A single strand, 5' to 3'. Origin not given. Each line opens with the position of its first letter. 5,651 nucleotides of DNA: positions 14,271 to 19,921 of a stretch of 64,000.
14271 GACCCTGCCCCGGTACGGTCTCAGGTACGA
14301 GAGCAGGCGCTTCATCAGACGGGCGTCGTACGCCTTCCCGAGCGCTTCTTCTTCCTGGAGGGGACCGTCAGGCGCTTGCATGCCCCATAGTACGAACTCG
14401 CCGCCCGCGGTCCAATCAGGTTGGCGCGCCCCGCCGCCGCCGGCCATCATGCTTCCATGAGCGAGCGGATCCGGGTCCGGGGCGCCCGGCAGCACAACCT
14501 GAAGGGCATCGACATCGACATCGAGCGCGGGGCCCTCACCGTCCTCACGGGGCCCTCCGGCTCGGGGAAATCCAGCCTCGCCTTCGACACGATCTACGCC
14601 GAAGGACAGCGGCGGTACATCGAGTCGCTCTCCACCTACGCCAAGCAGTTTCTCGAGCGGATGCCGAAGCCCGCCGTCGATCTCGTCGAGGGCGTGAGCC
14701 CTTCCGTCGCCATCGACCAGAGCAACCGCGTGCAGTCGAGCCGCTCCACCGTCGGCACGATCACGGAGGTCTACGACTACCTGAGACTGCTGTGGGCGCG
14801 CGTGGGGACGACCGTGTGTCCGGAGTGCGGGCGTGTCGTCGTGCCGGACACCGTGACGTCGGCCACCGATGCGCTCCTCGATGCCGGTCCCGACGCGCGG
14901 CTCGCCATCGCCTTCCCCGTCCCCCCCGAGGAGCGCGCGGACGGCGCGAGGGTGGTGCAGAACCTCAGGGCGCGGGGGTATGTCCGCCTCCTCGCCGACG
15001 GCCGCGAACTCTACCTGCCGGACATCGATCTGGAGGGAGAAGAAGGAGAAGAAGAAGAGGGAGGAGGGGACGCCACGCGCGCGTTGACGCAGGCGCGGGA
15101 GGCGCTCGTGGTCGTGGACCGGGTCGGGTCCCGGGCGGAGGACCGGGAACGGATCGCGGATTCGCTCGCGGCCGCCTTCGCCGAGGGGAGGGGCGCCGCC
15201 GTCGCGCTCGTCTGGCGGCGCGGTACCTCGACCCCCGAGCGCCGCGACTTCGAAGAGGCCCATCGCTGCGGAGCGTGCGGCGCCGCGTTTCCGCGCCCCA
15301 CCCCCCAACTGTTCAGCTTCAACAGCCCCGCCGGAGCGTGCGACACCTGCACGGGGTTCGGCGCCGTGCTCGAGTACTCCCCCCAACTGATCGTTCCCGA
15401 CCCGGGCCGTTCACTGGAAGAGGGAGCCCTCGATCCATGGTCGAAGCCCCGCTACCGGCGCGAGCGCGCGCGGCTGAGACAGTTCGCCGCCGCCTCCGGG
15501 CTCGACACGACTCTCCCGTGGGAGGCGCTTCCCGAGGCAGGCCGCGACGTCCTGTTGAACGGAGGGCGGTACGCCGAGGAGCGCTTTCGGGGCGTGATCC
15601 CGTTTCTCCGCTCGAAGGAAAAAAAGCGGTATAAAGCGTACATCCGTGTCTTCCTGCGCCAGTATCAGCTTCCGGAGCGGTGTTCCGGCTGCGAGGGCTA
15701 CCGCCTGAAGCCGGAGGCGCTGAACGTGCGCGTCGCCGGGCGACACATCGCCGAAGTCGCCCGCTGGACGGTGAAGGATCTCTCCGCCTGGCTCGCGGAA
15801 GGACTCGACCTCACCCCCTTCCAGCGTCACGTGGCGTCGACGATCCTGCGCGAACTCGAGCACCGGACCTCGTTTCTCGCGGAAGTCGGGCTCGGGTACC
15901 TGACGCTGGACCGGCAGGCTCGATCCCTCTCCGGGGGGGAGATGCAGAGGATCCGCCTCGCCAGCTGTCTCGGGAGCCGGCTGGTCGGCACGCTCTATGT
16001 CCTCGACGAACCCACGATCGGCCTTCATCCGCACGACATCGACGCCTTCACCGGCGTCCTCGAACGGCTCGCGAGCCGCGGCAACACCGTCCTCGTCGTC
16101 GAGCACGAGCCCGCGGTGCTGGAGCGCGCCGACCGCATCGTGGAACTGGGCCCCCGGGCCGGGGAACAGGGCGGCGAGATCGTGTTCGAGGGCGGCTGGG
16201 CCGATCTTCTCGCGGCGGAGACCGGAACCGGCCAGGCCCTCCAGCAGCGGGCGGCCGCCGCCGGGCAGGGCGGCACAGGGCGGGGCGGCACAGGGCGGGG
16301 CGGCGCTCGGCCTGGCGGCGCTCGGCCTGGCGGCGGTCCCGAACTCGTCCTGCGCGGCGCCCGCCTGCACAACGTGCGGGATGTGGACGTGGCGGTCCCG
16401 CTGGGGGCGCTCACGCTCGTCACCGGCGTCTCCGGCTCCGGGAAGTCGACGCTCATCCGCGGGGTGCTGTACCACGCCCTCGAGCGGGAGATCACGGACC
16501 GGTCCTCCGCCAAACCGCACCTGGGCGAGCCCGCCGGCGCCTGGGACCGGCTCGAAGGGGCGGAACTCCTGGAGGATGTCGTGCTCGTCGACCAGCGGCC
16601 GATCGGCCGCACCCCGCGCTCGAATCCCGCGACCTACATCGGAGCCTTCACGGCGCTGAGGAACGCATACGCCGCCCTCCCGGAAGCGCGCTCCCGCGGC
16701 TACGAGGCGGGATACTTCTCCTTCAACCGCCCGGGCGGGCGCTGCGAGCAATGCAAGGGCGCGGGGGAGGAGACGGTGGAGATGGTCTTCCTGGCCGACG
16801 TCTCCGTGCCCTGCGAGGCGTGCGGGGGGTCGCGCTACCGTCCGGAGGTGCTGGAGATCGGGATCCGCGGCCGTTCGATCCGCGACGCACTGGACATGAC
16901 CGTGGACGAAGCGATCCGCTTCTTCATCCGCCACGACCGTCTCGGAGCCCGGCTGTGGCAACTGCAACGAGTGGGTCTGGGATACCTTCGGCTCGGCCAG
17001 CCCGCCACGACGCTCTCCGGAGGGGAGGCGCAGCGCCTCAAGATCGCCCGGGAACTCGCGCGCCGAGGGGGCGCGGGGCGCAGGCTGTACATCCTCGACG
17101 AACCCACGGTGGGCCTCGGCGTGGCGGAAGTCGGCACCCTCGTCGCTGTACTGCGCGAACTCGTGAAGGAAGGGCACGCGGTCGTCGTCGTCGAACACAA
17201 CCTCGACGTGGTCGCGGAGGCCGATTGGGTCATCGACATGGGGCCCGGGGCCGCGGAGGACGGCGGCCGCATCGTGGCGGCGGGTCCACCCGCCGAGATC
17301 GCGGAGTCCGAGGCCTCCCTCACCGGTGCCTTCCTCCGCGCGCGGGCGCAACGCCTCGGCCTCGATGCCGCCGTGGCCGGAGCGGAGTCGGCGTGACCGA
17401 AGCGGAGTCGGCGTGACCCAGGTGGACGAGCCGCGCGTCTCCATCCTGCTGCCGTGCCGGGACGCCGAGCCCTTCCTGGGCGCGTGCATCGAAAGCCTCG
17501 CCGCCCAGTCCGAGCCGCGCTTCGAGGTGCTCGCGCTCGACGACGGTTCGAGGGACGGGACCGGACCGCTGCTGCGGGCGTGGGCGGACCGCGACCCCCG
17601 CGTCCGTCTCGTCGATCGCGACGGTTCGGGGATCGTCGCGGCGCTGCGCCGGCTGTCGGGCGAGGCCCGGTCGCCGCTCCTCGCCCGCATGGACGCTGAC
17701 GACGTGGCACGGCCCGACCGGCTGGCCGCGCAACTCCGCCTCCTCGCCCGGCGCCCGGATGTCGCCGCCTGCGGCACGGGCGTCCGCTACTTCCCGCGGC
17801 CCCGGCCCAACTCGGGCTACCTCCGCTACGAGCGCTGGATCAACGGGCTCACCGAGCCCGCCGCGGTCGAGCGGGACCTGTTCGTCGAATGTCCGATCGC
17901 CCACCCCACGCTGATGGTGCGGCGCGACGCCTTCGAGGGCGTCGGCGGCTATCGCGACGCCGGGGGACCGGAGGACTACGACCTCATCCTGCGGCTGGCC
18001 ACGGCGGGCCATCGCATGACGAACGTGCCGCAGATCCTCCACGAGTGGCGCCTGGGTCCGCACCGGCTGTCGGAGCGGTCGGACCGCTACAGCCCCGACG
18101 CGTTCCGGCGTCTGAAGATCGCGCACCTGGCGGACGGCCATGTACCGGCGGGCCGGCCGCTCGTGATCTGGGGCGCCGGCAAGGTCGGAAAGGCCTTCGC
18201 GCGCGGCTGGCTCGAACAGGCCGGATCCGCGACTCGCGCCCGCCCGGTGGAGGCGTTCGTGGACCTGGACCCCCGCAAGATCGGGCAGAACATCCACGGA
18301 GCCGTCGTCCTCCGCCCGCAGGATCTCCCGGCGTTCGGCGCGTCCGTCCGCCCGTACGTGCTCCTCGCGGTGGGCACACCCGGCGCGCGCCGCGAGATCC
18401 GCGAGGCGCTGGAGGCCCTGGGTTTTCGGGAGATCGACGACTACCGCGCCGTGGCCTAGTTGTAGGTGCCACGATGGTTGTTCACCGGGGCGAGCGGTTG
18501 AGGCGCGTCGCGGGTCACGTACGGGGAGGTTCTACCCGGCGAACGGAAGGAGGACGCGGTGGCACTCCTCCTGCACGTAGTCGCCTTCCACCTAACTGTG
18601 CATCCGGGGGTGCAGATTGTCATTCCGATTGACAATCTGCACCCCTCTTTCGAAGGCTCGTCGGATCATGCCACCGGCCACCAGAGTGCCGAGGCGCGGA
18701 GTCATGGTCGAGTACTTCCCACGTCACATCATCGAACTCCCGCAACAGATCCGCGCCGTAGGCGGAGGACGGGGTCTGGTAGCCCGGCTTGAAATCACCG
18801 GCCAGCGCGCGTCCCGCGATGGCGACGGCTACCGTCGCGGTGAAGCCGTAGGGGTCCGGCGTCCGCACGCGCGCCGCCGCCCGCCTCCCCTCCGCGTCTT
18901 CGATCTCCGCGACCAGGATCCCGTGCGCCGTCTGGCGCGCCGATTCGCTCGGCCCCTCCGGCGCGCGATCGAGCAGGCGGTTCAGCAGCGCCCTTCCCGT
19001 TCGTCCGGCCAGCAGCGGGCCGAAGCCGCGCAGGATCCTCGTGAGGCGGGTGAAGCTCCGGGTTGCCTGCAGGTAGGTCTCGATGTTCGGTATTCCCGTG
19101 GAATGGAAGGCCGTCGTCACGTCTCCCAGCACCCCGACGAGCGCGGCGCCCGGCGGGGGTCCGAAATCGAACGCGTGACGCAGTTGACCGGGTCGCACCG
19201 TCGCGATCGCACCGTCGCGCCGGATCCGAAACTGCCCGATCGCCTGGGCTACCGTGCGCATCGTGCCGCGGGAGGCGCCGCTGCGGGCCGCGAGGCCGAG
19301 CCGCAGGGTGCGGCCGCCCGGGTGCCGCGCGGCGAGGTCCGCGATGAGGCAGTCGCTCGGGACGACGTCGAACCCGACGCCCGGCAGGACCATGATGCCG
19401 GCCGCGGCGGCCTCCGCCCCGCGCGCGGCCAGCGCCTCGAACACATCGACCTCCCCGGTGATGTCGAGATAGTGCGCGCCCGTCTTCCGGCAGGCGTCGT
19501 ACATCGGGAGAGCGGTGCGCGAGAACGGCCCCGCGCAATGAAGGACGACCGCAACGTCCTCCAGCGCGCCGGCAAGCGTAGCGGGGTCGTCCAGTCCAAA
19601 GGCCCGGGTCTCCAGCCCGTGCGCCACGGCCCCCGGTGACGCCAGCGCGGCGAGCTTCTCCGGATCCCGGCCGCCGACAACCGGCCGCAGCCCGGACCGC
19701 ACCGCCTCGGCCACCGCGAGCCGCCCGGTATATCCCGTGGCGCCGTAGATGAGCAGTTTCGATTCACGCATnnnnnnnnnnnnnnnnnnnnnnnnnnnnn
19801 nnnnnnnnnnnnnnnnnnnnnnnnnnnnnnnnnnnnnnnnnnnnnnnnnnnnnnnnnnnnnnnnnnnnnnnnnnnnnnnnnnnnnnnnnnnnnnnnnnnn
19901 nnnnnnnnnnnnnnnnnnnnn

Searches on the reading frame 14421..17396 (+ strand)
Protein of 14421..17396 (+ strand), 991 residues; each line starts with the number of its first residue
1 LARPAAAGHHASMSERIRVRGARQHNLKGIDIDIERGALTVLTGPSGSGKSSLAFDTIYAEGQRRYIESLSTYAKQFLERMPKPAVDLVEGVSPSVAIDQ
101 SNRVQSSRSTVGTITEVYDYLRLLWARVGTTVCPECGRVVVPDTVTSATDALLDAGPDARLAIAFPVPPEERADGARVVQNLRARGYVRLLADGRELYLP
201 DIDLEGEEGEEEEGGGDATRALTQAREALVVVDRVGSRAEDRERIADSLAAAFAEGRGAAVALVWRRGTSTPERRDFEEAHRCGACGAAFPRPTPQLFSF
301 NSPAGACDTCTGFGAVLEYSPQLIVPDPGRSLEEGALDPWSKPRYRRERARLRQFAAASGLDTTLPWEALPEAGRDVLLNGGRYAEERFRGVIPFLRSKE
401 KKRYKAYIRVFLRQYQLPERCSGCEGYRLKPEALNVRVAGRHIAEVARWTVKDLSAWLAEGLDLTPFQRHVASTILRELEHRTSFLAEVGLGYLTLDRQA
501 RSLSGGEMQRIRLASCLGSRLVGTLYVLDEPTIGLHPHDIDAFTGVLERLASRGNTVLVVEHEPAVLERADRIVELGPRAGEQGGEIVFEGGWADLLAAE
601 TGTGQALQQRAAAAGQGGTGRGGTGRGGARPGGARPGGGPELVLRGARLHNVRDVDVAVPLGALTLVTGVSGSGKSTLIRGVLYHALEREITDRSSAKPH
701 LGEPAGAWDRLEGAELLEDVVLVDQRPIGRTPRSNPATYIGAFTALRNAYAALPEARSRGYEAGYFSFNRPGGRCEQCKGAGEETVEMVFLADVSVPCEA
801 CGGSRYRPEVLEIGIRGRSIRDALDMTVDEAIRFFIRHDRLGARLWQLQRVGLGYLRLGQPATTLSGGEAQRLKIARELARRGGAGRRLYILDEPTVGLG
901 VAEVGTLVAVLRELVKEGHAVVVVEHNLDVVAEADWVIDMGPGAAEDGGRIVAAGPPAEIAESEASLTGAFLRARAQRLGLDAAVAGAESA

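Call 25: search_protein_families(library=pfam, proteins=[window:14421-17396:+], max_evalue=0.0001)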
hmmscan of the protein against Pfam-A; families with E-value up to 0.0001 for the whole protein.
window:14421-17396:+ (991 aa): 11 families
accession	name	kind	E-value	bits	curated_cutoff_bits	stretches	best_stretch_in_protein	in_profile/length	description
PF00005.33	ABC_tran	-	4e-23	83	25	0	846-896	90-136/137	ABC transporter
PF17755.6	UvrA_DNA-bind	-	2.1e-13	51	23.2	1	321-393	2-74/110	UvrA DNA-binding domain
PF02463.25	SMC_N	-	7.8e-11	42.3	40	0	864-939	136-210/220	RecF/RecN/SMC N terminal domain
PF13304.12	AAA_21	-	8.3e-11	42.9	27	1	508-567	242-303/304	AAA domain, putative AbiEii toxin, Type IV TA system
PF13555.12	AAA_29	-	8.7e-10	38.7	27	0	660-679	20-39/61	P-loop containing region of AAA domain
PF13191.12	AAA_16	-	4.4e-08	34.2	32.6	0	663-690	25-52/167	AAA ATPase domain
PF17760.6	UvrA_inter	-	1.7e-07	31.6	23.3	0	229-261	72-104/109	UvrA interaction domain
PF20703.3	nSTAND1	-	5.6e-07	30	27.1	0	663-696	34-67/379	Novel STAND NTPase 1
PF13476.12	AAA_23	-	9e-07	30.2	27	0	16-53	1-35/201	AAA domain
PF13481.12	AAA_25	-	5.2e-06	26.7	27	0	33-57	29-53/195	AAA domain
PF13401.12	AAA_22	-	4.7e-05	24.2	27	0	664-687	7-30/130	AAA domain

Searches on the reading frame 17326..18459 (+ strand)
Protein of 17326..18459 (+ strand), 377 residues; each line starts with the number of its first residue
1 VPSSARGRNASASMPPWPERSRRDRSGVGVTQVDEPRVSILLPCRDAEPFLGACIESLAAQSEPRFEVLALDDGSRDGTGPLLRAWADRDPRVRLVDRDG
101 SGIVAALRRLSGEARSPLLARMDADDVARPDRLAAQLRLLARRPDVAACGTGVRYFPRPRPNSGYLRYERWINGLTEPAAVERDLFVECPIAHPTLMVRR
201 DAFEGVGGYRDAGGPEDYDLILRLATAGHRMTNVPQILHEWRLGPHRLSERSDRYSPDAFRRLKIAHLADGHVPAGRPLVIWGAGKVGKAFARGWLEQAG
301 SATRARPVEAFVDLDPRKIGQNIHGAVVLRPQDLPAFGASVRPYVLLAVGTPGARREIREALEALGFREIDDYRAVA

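Call 25: search_protein_families(library=pfam, proteins=[window:17326-18459:+], max_evalue=0.0001)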
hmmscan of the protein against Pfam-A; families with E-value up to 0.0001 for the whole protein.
window:17326-18459:+ (377 aa): 3 families
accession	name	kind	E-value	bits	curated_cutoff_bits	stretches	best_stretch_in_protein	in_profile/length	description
PF00535.33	Glycos_transf_2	-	3e-26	92.8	23.3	1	39-204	1-165/168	Glycosyl transferase family 2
PF13641.12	Glyco_tranf_2_3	-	4.9e-14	53.3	27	1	36-238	1-208/230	Glycosyltransferase like family 2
PF10111.15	Glyco_tranf_2_2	-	4.7e-08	33.3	27.3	1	48-245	12-221/276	Glycosyltransferase like family 2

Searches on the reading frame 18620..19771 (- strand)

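Call 25: search_protein_families(library=pfam, proteins=[window:18620-19771:-], max_evalue=0.0001)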
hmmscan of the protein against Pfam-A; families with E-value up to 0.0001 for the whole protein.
window:18620-19771:- (383 aa): 2 families
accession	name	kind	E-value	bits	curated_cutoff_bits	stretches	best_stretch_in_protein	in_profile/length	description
PF03435.24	Sacchrp_dh_NADP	-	6.5e-12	46.3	25.1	1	7-129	2-129/129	Saccharopine dehydrogenase NADP binding domain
PF13460.12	NAD_binding_10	-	1.3e-07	32.1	27.2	1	10-97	1-88/184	NAD(P)H-binding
